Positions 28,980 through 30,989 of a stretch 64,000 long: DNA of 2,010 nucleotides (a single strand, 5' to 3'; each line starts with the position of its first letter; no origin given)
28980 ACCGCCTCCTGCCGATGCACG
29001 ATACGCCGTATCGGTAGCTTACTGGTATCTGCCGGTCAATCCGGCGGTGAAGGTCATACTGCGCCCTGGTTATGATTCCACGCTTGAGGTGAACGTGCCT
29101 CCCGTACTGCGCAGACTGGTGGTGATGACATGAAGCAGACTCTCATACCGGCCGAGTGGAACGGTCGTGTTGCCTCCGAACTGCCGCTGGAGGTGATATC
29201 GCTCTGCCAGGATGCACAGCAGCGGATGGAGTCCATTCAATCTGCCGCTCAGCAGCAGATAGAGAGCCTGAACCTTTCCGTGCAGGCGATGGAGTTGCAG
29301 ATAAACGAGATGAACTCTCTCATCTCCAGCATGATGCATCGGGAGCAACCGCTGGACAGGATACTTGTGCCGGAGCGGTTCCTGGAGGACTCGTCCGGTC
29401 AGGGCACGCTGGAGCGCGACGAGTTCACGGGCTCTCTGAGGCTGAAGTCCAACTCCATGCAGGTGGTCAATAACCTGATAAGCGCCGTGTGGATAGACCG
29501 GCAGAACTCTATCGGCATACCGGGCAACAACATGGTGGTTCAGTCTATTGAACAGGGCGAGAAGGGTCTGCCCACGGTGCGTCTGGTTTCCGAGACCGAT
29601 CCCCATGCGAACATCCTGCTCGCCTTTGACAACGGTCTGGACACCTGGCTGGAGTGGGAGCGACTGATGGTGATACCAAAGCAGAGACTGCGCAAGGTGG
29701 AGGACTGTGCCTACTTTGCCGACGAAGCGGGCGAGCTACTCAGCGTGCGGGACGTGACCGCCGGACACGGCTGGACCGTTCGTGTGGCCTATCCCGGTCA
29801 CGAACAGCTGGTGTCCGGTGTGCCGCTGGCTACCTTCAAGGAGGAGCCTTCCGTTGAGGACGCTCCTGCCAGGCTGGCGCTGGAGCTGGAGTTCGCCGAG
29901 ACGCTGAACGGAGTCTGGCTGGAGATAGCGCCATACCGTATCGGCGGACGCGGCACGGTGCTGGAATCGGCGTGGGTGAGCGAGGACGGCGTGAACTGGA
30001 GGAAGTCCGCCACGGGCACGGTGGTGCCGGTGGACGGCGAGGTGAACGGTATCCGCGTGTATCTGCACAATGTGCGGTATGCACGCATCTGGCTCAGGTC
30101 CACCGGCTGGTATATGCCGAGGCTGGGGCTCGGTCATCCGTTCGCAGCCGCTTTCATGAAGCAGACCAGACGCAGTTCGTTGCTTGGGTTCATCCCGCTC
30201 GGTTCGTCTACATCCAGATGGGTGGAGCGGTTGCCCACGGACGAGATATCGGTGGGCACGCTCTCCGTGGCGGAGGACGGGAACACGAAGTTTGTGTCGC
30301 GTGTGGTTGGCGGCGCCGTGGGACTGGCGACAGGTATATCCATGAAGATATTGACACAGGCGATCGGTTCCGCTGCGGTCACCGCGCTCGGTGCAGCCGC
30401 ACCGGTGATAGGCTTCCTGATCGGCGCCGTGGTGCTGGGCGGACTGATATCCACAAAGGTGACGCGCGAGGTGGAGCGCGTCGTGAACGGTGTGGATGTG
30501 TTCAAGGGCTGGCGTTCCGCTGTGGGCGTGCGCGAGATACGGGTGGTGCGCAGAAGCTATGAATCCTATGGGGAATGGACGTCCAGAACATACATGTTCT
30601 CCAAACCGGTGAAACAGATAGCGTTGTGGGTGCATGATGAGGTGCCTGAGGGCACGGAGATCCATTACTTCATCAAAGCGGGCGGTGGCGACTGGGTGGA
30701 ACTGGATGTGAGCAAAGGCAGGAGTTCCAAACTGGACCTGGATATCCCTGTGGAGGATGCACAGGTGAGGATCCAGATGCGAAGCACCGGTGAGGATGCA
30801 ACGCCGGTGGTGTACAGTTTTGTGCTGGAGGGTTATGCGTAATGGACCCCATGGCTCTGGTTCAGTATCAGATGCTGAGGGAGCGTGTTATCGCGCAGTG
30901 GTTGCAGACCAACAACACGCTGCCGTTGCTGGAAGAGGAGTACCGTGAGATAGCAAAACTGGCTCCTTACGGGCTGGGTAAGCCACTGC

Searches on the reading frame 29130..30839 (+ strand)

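Call 29: search_protein_families(library=pfam, max_evalue=0.001, proteins=[window:29130-30839:+])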
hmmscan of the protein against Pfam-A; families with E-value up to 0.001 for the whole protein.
window:29130-30839:+ (570 aa): 0 families

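Call 60: search_protein_families(library=phrogs, max_evalue=0.00001, proteins=[window:29130-30839:+])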
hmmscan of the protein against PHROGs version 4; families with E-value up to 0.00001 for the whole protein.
window:29130-30839:+ (570 aa): 1 family
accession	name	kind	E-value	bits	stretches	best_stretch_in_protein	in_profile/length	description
phrog_21108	-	head and packaging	9.5e-09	33.8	1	450-508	463-521/1867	virion structural protein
